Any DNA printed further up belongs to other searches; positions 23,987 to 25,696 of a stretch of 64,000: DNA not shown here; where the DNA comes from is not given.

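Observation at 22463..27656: AGPS-like FAD oxidase embedded between glpD and glpK with a HAD phosphatase: candidate ether-lipid or novel glycerol-phosphate pathway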

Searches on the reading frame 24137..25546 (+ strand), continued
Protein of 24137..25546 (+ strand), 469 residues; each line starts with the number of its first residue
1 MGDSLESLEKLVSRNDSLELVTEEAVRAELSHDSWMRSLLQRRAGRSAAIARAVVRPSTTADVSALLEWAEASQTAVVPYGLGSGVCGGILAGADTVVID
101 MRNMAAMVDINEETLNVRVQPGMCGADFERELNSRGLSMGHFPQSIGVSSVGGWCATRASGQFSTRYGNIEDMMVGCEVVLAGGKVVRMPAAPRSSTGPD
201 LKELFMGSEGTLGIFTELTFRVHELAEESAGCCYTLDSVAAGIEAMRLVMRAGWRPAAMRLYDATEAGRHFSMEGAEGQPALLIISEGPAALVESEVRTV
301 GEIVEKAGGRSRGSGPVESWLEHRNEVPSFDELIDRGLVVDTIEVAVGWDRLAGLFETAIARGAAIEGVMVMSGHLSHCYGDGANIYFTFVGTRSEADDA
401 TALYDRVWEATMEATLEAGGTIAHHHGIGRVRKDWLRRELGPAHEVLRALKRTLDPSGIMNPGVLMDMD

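Call 18: find_related_loci(query=window:24137-25546:+, collection=genome_contigs, flank=6000)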
Query window:24137-25546:+ (469 aa) in genome_contigs; peptide patterns used: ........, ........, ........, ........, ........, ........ (x = any residue, [..] = any of these).
31 stretches matched a pattern; 1 encode a relative of the query (tblastn E <= 1e-3); 1 distinct loci.
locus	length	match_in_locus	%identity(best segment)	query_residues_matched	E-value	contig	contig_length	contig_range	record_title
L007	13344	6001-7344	33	18-465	2e-84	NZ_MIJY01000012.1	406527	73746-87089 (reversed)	Enterococcus termitis strain LMG 8895 2, whole genome shotgun sequence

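Call 19: list_cluster_members(proteins=[P0001, P0002, P0005, P0010, P0016, P0030, P0057, P0075, P0084, P0099])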
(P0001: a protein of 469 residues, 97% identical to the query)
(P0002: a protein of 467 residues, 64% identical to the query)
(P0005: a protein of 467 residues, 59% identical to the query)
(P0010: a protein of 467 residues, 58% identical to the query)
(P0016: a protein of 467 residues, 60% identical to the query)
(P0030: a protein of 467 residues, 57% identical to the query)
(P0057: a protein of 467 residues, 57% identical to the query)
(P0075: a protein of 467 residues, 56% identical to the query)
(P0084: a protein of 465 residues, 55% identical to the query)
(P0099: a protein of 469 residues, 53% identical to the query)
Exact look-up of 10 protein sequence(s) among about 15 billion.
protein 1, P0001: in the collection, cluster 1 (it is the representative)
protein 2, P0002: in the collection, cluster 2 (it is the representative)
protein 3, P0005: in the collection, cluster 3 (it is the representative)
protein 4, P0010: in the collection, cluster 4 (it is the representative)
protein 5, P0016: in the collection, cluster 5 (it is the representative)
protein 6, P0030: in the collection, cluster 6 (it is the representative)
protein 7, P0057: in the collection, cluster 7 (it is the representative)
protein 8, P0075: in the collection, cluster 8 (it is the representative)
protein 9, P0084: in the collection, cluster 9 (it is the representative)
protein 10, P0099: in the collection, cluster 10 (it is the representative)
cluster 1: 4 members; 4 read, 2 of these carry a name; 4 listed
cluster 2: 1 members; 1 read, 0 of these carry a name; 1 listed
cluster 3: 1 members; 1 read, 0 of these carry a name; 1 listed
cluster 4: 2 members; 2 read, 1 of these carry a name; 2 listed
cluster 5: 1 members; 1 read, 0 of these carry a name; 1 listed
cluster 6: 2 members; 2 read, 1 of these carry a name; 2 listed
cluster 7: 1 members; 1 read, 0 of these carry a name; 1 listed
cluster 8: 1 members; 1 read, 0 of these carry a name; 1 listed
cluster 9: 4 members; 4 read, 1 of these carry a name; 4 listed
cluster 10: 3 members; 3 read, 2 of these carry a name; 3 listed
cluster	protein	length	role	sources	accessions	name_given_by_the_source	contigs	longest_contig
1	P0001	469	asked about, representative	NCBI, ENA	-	-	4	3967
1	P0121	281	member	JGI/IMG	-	alkyldihydroxyacetonephosphate synthase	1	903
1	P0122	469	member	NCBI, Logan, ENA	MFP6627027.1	MAG: FAD-binding oxidoreductase [Deltaproteobacteria bacterium]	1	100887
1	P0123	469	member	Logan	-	-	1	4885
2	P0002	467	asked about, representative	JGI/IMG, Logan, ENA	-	-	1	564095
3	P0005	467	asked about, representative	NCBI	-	-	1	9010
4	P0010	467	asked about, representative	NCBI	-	-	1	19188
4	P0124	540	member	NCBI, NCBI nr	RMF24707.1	MAG: FAD-binding oxidoreductase [Deltaproteobacteria bacterium]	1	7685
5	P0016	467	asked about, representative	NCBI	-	-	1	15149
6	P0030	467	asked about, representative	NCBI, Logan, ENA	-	-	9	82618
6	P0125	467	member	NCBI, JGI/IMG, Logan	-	alkyldihydroxyacetonephosphate synthase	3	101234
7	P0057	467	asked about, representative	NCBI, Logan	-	-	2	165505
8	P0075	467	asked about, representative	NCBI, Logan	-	-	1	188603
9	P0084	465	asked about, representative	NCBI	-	-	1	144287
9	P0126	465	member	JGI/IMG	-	alkyldihydroxyacetonephosphate synthase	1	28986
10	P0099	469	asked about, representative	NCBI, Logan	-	-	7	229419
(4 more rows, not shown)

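Call 25: search_protein_families(library=pfam, proteins=[L007:97-915:+, L007:1067-2335:+, L007:2351-3394:+, L007:3394-4902:+, L007:4917-5855:+, L007:6001-7353:+, L007:7979-9625:+, L007:9648-10883:+, L007:11304-12788:+])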
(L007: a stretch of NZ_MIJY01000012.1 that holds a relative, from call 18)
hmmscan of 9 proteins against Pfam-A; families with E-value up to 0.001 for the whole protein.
L007:97-915:+ (272 aa): 1 family
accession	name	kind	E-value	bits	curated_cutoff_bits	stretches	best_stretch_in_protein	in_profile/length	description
PF01791.15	DeoC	-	1.1e-24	87.8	23.8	1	25-255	1-229/229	DeoC/LacD family aldolase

L007:1067-2335:+ (422 aa): 1 family
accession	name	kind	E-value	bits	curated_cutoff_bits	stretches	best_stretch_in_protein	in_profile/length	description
PF03611.19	EIIC-GAT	-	3.4e-47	161.8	24.2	1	12-384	3-386/394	PTS system sugar-specific permease component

L007:2351-3394:+ (347 aa): 3 families
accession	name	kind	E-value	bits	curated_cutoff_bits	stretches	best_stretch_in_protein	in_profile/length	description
PF08240.17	ADH_N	-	8.6e-34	116.4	23.5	1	24-132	2-104/104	Alcohol dehydrogenase GroES-like domain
PF00107.32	ADH_zinc_N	-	2.6e-19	69.9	31.8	1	171-295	2-120/129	Zinc-binding dehydrogenase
PF16912.11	Glu_dehyd_C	-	4.8e-08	33.2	34.9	1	160-326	31-198/211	Glucose dehydrogenase C-terminus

L007:3394-4902:+ (502 aa): 3 families
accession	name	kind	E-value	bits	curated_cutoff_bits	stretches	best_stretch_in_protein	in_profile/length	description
PF00370.27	FGGY_N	-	3.4e-68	230.3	28.8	1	6-248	3-245/245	FGGY family of carbohydrate kinases, N-terminal domain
PF02782.22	FGGY_C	-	5.3e-36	124.7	27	1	275-451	19-197/198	FGGY family of carbohydrate kinases, C-terminal domain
PF01869.26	BcrAD_BadFG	-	0.00058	19.9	31.5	0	6-42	1-36/271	BadF/BadG/BcrA/BcrD ATPase family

L007:4917-5855:+ (312 aa): 2 families
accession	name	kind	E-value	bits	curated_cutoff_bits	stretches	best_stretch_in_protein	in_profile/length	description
PF00294.29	PfkB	-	6e-46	157.6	25.8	1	15-287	14-290/302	pfkB family carbohydrate kinase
PF01256.23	Carb_kinase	-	1.6e-05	25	27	1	85-265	31-197/242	NAD(P)H-hydrate dehydratase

L007:6001-7353:+ (450 aa): 2 families
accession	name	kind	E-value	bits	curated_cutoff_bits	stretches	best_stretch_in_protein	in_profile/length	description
PF01565.28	FAD_binding_4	-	4.9e-37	127.2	26.4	1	34-170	1-136/139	FAD binding domain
PF02913.24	FAD-oxidase_C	-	2.9e-26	93.1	21.2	1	209-446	2-246/248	FAD linked oxidases, C-terminal domain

L007:7979-9625:+ (548 aa): 1 family
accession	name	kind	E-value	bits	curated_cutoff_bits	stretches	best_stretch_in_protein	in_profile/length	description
PF00496.27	SBP_bac_5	-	2.5e-76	257.6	32.4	1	82-465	1-366/368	Bacterial extracellular solute-binding proteins, family 5 Middle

L007:9648-10883:+ (411 aa): 3 families
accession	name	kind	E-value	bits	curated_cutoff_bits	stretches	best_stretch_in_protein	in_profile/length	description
PF01546.33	Peptidase_M20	-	5.4e-13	49.7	24.6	1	140-403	34-205/206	Peptidase family M20/M25/M40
PF07687.19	M20_dimer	-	1e-12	48.4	21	1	207-304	1-103/107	Peptidase dimerisation domain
PF05343.19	Peptidase_M42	-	1e-05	25.2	23.2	0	141-203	134-194/292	M42 glutamyl aminopeptidase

L007:11304-12788:+ (494 aa): 2 families
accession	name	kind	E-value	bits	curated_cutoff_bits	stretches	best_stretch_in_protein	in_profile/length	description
PF00425.24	Chorismate_bind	-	8.7e-92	307.7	27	1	232-485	2-257/257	chorismate binding enzyme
PF04715.19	Anth_synt_I_N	-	2.8e-32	112.3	23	1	51-183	2-140/140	Anthranilate synthase component I, N terminal region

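Call 35: predict_structure(protein=window:24137-25546:+)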
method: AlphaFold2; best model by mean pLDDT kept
length: 469 residues; sequences in the alignment: 1
mean_pLDDT: 36.8   pTM: 0.29
mean pLDDT of the five models: 36.8, 33.1, 30.4, 29.9, 26.6
residues with pLDDT >= 90: 0; 70-90: 0; 50-70: 41; < 50: 428
segments of 3 or more residues with pLDDT < 50: 1-243, 252-348, 363-404, 418-444, 460-469
pLDDT, mean of each block of 10 residues (from residue 1): 40 38 36 39 34 34 44 40 34 35 27 29 37 40 28 25 26 27 26 28 32 31 32 36 50 43 33 27 33 29 31 29 31 37 48 55 49 35 43 39 51 52 37 38 49 51 41
secondary structure, 60 per line:
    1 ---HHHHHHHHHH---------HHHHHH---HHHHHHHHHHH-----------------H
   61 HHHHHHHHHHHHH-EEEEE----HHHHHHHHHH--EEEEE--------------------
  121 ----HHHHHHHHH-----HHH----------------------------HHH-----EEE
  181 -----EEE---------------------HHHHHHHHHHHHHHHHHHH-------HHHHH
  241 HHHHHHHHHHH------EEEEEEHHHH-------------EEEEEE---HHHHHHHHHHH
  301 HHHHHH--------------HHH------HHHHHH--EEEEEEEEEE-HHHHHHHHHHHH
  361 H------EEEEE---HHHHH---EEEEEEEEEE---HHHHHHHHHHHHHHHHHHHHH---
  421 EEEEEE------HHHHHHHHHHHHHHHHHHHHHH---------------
elements in order: H4-13 H23-28 H32-42 H60-73 E75-79 H84-93 E96-100 H125-133 E178-180 E186-188 H210-228 H236-251 E258-263 H264-267 E281-286 H290-306 H330-335 E338-347 H349-361 E368-372 H376-380 E384-393 H397-417 E421-426 H433-454

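Call 38: search_protein_representatives(protein=window:24137-25546:+)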
Query: 469 residues. Proteins with E-value up to 0.001 (for the whole library): 22232; up to 1e-10: 9324; up to 1e-30: 1399. The best 150 are listed.
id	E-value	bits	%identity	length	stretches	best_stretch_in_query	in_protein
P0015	3.5e-182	622.7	60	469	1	13-467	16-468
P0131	4.3e-135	467.5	47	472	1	27-466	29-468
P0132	5.3e-131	454.0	60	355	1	11-353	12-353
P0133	3.4e-124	431.5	46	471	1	20-467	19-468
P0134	3.3e-121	421.7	47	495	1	7-465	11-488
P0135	1.9e-120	419.2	37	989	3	25-266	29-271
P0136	5.9e-118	411.0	46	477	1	8-467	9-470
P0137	1.6e-116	406.3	43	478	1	16-466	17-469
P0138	4.8e-116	404.7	45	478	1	30-467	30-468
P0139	7.4e-111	387.6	38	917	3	19-266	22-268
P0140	8.1e-110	384.1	39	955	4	24-267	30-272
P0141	8.6e-105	367.6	37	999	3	27-304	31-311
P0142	1.1e-104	367.2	34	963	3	25-280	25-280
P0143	4.0e-103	362.1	41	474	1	23-466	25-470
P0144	3.7e-102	358.9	44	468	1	20-466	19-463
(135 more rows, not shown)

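Call 39: find_encoding_contigs(protein=P0131, flank=7000, max_places=2)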
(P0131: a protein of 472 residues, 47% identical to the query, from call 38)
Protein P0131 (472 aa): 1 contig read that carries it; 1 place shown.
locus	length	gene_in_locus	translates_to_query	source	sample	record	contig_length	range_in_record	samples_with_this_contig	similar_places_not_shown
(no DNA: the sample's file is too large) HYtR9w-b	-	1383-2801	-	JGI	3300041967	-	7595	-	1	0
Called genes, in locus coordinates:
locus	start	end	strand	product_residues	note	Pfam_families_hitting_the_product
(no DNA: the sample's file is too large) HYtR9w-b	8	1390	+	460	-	PF01266:DAO, PF16901:DAO_C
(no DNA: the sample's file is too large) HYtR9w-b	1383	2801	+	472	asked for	PF01565:FAD_binding_4, PF02913:FAD-oxidase_C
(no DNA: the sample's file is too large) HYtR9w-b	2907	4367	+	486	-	PF00370:FGGY_N, PF02782:FGGY_C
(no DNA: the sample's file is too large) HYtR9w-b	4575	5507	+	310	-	-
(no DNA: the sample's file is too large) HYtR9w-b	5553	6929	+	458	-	PF04107:GCS2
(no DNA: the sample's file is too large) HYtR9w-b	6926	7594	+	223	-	?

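Call 40: find_encoding_contigs(protein=P0135, flank=7000, max_places=2)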
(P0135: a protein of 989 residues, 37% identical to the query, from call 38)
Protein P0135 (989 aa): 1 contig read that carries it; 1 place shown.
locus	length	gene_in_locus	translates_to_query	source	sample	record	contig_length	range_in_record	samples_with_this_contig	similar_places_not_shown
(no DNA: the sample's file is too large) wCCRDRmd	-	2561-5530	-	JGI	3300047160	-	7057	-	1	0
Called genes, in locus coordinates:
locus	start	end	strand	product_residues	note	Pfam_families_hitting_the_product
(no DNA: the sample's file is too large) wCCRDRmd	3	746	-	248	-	?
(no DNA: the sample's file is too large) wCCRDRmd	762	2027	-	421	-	PF03137:OATP (faint), PF07690:MFS_1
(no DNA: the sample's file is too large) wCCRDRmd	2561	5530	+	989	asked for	PF01565:FAD_binding_4, PF02913:FAD-oxidase_C, PF01565:FAD_binding_4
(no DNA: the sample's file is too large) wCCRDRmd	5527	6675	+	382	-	PF13183:Fer4_8, PF02754:CCG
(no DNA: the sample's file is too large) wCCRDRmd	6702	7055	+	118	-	?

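Call 44: find_encoding_contigs(protein=P0137, flank=7000, max_places=1)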
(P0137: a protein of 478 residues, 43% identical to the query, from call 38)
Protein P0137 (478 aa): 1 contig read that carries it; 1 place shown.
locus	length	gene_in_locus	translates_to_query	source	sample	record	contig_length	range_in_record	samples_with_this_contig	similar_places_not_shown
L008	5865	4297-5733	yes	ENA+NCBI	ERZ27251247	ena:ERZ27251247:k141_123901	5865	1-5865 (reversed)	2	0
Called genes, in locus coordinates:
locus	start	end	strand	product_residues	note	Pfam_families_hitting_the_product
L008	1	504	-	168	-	?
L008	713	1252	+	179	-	-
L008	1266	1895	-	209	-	PF01471:PG_binding_1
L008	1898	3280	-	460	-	PF12697:Abhydrolase_6 (weak), PF02450:LCAT, PF07819:PGAP1 (weak)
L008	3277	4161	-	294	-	-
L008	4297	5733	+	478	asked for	PF01565:FAD_binding_4, PF02913:FAD-oxidase_C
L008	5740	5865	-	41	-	?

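Call 45: find_encoding_contigs(protein=P0134, flank=7000, max_places=1)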
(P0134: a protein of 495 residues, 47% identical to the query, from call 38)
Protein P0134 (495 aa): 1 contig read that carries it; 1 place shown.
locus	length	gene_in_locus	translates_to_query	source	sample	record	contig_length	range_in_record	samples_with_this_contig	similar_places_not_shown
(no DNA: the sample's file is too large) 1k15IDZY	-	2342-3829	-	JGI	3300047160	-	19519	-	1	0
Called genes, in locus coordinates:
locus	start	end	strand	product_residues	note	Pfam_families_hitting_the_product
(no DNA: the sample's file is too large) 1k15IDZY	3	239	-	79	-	?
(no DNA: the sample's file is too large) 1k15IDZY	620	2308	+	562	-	PF00732:GMC_oxred_N, PF00890:FAD_binding_2 (weak), PF01266:DAO (faint), PF05199:GMC_oxred_C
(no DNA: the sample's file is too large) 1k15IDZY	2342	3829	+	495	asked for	PF01565:FAD_binding_4, PF02913:FAD-oxidase_C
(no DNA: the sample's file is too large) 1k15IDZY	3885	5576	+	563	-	PF01266:DAO, PF16901:DAO_C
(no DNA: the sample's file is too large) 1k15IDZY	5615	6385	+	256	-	PF03009:GDPD, PF13653:GDPD_2 (weak)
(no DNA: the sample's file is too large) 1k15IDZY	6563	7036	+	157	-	PF13671:AAA_33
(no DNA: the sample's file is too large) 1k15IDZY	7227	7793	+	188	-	PF07883:Cupin_2 (weak)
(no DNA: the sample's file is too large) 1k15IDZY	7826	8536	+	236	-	PF04199:Cyclase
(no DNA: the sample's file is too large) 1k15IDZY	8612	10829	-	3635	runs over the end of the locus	?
